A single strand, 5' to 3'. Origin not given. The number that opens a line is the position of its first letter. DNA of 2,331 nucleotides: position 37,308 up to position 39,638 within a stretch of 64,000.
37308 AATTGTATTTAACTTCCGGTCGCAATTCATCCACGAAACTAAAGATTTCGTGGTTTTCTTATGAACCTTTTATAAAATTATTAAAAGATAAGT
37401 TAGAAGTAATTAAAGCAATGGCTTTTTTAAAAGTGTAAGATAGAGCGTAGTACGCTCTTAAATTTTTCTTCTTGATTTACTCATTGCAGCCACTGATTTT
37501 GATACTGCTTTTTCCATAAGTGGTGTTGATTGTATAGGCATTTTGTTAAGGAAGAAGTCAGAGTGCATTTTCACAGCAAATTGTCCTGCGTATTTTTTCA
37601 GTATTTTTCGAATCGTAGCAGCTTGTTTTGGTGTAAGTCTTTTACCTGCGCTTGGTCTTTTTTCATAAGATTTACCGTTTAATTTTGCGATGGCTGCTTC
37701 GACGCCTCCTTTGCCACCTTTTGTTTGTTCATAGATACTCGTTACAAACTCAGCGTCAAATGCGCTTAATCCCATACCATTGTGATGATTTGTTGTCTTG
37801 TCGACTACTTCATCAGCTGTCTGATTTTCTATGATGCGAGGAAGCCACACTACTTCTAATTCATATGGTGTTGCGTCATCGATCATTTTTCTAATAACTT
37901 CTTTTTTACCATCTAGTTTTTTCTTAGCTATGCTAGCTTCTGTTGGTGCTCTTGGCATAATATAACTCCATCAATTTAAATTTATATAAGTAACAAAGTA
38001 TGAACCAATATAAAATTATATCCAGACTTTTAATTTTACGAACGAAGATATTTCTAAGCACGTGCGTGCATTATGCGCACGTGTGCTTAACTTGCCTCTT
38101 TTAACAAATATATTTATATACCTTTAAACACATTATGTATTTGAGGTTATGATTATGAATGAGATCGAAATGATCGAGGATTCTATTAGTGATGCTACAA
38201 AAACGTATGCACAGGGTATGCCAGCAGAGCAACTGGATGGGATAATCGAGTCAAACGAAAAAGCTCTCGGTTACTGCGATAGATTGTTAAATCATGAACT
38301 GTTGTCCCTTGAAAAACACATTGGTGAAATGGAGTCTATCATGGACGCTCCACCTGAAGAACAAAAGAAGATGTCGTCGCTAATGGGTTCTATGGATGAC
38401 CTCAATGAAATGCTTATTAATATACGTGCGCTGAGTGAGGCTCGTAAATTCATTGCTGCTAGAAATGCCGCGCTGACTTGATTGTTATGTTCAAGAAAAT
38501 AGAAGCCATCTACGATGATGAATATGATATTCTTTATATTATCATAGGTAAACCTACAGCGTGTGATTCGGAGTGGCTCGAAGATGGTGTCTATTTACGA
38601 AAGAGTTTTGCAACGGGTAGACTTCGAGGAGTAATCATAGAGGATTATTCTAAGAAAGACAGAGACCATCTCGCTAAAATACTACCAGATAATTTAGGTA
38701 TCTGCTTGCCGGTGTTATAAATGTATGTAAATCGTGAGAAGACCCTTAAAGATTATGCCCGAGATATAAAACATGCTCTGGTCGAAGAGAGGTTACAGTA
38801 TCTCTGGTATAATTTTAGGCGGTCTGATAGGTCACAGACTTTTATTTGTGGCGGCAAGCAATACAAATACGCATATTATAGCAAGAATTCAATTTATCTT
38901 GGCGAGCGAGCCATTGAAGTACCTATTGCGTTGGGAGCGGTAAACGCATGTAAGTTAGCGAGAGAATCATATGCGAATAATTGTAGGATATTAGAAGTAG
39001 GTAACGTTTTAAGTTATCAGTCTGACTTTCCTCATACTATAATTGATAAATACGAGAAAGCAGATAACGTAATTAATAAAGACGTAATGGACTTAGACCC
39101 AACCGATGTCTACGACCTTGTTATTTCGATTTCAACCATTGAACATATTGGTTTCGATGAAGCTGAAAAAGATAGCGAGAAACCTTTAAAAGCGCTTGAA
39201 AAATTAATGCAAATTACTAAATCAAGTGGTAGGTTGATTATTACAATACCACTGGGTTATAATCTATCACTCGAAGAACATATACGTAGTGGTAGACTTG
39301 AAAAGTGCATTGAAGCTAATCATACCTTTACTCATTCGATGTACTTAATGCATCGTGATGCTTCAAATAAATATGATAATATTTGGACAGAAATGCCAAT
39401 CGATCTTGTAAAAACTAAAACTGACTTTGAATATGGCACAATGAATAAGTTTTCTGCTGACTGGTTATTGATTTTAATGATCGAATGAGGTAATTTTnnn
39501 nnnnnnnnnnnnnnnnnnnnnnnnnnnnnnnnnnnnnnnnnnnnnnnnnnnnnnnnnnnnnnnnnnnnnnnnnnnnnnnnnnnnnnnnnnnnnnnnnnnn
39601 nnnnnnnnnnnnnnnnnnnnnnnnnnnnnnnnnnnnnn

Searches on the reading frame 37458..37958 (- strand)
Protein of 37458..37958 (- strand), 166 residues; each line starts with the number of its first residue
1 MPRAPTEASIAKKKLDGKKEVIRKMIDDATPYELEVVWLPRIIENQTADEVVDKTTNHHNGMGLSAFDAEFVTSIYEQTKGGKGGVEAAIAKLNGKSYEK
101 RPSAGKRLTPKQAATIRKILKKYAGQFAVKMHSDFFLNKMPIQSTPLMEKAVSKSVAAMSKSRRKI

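Call 6: search_protein_families(library=pfam, proteins=[window:37458-37958:-], max_evalue=0.1)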
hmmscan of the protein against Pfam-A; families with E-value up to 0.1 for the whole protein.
window:37458-37958:- (166 aa): 0 families

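Call 7: search_protein_families(library=phrogs, proteins=[window:37458-37958:-], max_evalue=0.1)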
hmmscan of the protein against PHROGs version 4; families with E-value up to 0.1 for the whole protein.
window:37458-37958:- (166 aa): 1 family
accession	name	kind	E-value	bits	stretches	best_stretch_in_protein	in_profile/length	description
phrog_21015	-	unknown function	8.8e-11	43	1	41-83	31-73/103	-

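Call 20: find_related_loci(query=window:37458-37958:-, collection=viral_contigs, flank=10000)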
Query window:37458-37958:- (166 aa) in viral_contigs; peptide patterns used: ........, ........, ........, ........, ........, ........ (x = any residue, [..] = any of these).
5 stretches matched a pattern, but none encodes a relative of the query by tblastn (E <= 1e-3).

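Call 59: find_encoding_contigs(protein=window:37458-37958:-, flank=5000, max_places=10)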
Protein window:37458-37958:- (166 aa): 7 contigs read that carry it; 7 places shown.
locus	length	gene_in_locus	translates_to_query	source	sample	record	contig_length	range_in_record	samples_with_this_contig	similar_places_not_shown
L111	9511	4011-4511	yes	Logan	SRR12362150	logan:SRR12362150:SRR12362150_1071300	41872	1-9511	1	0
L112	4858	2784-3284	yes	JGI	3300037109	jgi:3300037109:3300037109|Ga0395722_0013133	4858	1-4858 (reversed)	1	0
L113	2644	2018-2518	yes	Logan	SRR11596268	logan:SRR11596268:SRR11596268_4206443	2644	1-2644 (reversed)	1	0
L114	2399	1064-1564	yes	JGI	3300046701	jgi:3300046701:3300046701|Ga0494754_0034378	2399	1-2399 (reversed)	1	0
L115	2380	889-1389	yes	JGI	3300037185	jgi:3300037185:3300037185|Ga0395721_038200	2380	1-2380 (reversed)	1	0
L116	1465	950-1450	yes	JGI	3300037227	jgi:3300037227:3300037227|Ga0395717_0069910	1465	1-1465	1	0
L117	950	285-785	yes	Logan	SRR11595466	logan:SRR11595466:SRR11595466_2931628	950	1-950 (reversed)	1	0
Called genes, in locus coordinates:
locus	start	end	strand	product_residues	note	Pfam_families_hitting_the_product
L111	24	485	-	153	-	-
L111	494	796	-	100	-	-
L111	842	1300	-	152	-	-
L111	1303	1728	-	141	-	-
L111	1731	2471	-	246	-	PF02661:Fic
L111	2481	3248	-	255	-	-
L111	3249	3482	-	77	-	-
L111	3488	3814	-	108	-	-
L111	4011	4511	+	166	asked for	-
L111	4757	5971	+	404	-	PF01385:OrfB_IS605, PF07282:Cas12f1-like_TNB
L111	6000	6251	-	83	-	-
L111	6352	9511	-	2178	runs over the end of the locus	PF18911:PKD_4, PF18911:PKD_4, PF00801:PKD, PF18911:PKD_4, PF00801:PKD, PF18911:PKD_4, PF00801:PKD, PF18911:PKD_4, +18 more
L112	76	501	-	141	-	-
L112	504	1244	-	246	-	PF02661:Fic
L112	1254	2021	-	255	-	-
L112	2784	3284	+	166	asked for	-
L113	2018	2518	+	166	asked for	-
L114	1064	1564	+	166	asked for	-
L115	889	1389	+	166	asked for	-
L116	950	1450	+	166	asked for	-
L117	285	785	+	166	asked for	-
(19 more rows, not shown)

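Call 69: search_protein_families(library=ncbifam, proteins=[window:37458-37958:-], max_evalue=0.01)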
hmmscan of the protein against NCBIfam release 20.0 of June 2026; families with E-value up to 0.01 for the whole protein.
window:37458-37958:- (166 aa): 0 families

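Call 70: search_protein_families(library=padloc, proteins=[window:37458-37958:-], max_evalue=0.01)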
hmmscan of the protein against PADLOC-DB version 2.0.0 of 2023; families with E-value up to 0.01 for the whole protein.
window:37458-37958:- (166 aa): 0 families

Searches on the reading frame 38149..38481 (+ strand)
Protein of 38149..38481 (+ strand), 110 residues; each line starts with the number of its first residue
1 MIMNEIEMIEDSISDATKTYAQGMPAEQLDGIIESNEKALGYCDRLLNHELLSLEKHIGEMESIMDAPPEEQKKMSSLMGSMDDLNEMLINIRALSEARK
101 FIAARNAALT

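Call 6: search_protein_families(library=pfam, proteins=[window:38149-38481:+], max_evalue=0.1)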
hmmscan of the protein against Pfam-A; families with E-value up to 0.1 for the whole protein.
window:38149-38481:+ (110 aa): 3 families
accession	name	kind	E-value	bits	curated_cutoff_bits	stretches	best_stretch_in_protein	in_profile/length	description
PF11075.13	DUF2780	-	0.078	13.5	27.5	0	48-98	85-137/176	Protein of unknown function VcgC/VcgE (DUF2780)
PF10157.14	BORCS6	-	0.08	13.6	35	0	62-97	53-88/101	BLOC-1-related complex sub-unit 6 C-terminal helix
PF20994.3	CENPU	-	0.08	13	27.8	1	46-98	103-155/200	CENPU protein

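Call 7: search_protein_families(library=phrogs, proteins=[window:38149-38481:+], max_evalue=0.1)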
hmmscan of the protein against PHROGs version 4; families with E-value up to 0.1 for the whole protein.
window:38149-38481:+ (110 aa): 2 families
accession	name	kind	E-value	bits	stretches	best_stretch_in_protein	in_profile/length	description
phrog_17926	-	unknown function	0.00081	20.3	1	2-46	17-64/68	-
phrog_27448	-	unknown function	0.028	15.2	1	33-88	7-62/195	-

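Call 69: search_protein_families(library=ncbifam, proteins=[window:38149-38481:+], max_evalue=0.01)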
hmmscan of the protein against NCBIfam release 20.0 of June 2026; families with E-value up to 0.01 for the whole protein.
window:38149-38481:+ (110 aa): 0 families

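Call 70: search_protein_families(library=padloc, proteins=[window:38149-38481:+], max_evalue=0.01)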
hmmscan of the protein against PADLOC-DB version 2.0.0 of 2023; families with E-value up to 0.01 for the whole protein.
window:38149-38481:+ (110 aa): 0 families

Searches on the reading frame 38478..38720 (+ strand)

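Call 6: search_protein_families(library=pfam, proteins=[window:38478-38720:+], max_evalue=0.1)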
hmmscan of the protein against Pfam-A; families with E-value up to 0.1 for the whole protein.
window:38478-38720:+ (80 aa): 1 family
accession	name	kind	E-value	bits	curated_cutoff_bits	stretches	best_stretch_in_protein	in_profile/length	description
PF10049.14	DUF2283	-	6.8e-05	23.4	23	1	12-56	4-47/49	Protein of unknown function (DUF2283)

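Call 7: search_protein_families(library=phrogs, proteins=[window:38478-38720:+], max_evalue=0.1)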
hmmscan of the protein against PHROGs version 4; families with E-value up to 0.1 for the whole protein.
window:38478-38720:+ (80 aa): 2 families
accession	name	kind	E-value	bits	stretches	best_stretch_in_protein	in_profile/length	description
phrog_36767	-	unknown function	1.5e-08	35.6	1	6-68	10-73/95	-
phrog_30869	-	unknown function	0.045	14.8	0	52-68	4-20/64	-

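Call 69: search_protein_families(library=ncbifam, proteins=[window:38478-38720:+], max_evalue=0.01)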
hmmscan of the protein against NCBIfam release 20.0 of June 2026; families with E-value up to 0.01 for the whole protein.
window:38478-38720:+ (80 aa): 0 families

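Call 70: search_protein_families(library=padloc, proteins=[window:38478-38720:+], max_evalue=0.01)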
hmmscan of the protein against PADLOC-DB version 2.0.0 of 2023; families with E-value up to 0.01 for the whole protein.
window:38478-38720:+ (80 aa): 0 families

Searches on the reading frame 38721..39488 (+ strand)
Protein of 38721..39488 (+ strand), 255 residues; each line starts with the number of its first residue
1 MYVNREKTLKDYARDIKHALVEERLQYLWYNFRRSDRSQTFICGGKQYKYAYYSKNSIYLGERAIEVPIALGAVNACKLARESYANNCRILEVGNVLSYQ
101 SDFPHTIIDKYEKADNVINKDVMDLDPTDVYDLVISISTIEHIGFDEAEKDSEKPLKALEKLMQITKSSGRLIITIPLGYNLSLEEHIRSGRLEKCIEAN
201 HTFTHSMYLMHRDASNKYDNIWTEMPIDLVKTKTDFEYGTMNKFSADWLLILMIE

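Call 6: search_protein_families(library=pfam, proteins=[window:38721-39488:+], max_evalue=0.1)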
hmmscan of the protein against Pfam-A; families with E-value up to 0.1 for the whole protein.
window:38721-39488:+ (255 aa): 3 families
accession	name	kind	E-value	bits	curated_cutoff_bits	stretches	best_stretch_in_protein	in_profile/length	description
PF08241.18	Methyltransf_11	-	0.017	16.2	21.2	1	114-174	41-95/95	Methyltransferase domain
PF13489.12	Methyltransf_23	-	0.051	13.7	27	1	109-180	51-122/164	Methyltransferase domain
PF05435.16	Phi-29_GP3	-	0.067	13.1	25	0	109-164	196-250/266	Phi-29 DNA terminal protein GP3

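Call 7: search_protein_families(library=phrogs, proteins=[window:38721-39488:+], max_evalue=0.1)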
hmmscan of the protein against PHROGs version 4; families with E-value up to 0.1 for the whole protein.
window:38721-39488:+ (255 aa): 0 families

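Call 67: search_solved_structures(query=window:38721-39488:+, max_evalue=1)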
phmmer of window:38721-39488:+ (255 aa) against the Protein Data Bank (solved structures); distinct sequences matched with E-value up to 1: 1.
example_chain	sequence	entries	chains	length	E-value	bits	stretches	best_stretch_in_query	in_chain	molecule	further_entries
1sig_A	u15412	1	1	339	0.7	12.5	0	151-246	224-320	RNA POLYMERASE PRIMARY SIGMA FACTOR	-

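Call 69: search_protein_families(library=ncbifam, proteins=[window:38721-39488:+], max_evalue=0.01)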
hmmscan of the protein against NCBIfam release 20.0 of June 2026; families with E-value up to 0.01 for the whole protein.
window:38721-39488:+ (255 aa): 0 families

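Call 70: search_protein_families(library=padloc, proteins=[window:38721-39488:+], max_evalue=0.01)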
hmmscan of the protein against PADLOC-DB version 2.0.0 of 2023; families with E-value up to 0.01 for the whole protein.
window:38721-39488:+ (255 aa): 0 families

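Call 72: find_homologous_proteins(query=window:38721-39488:+, max_evalue=0.001)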
Query window:38721-39488:+ (255 aa): 220 proteins with E <= 0.001 among 493 candidates; the best 120 are listed.
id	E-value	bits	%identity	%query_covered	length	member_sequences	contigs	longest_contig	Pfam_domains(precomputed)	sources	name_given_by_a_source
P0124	3.9e-158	542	94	100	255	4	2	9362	-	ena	-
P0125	6.6e-35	139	38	93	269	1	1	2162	-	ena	-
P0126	4.9e-33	133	44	71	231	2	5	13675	-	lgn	-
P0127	2.9e-32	130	36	84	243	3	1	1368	PF13489.13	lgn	-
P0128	3.3e-32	130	39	77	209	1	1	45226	PF13489.13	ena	-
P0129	7.0e-32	129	40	81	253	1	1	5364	-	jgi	jgi:hypothetical protein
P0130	7.8e-32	129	37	93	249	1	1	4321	-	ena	-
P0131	1.1e-31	128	41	78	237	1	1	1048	-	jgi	jgi:SAM-dependent methyltransferase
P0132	2.9e-31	127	39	91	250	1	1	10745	-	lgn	-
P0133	3.8e-31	126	39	79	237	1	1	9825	-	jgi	jgi:SAM-dependent methyltransferase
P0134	6.0e-31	126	39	79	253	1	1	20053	-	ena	-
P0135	1.7e-30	124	39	74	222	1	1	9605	-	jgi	jgi:hypothetical protein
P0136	2.8e-30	124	40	73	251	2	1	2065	-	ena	-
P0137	3.9e-30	123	43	64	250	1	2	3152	PF13489.13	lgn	-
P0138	6.7e-30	122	43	62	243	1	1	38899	-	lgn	-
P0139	1.0e-29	122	43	62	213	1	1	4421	PF13489.13,PF08242.19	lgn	-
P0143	2.6e-29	120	38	78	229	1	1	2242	PF13489.13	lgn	-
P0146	5.8e-29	119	43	62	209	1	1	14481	PF13489.13,PF08242.19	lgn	-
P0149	1.9e-28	118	38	77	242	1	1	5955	PF03269.21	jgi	-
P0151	3.2e-28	117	35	80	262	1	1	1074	PF13489.13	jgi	-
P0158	1.3e-27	115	39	84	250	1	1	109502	PF13489.13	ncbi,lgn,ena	-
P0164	2.7e-27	114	39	61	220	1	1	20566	PF13489.13,PF03269.21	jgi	jgi:hypothetical protein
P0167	9.8e-27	112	34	82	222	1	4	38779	PF13489.13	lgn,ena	-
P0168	1.1e-26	112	34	87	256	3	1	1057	PF13489.13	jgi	-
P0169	1.3e-26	112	40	63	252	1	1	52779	PF13489.13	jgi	jgi:SAM-dependent methyltransferase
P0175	3.5e-26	110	36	75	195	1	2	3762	PF13489.13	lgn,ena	-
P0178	4.3e-26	110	35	83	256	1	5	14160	PF13489.13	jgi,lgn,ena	jgi:SAM-dependent methyltransferase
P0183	8.0e-26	109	35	76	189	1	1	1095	PF13489.13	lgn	-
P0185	9.4e-26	109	40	62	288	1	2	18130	PF13489.13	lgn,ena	-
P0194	3.4e-25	107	37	86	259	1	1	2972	PF03269.21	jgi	jgi:hypothetical protein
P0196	4.4e-25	107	41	60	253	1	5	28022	PF13489.13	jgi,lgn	jgi:SAM-dependent methyltransferase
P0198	7.0e-25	106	35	79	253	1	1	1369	PF03269.21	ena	-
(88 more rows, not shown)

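Call 74: find_encoding_contigs(protein=P0124, flank=10000, max_places=6)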
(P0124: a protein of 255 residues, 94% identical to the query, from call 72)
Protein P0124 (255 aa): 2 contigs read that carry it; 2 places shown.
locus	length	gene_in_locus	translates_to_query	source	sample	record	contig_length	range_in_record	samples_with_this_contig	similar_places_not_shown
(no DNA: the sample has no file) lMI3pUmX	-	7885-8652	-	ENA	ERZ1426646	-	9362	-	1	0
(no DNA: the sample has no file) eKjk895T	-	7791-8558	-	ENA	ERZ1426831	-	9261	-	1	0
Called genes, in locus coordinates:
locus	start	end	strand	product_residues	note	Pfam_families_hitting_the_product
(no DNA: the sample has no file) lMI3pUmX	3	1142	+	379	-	?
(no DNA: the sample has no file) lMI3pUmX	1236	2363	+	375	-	PF01656:CbiA, PF13614:AAA_31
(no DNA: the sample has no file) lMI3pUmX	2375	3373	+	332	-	-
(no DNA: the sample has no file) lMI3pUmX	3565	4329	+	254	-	-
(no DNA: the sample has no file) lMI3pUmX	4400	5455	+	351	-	-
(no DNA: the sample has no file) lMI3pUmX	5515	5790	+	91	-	-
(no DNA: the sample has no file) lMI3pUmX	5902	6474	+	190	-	PF05869:Dam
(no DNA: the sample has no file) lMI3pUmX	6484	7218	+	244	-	PF20472:PDDEXK_11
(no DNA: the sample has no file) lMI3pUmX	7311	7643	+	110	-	-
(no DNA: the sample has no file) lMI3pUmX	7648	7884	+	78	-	-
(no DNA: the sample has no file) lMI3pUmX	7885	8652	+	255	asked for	-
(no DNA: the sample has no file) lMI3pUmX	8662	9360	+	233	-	?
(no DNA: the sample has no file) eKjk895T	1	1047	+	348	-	?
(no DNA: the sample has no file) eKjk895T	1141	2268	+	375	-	PF01656:CbiA, PF13614:AAA_31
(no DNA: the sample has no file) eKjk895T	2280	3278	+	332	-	-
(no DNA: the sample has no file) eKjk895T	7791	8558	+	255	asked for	-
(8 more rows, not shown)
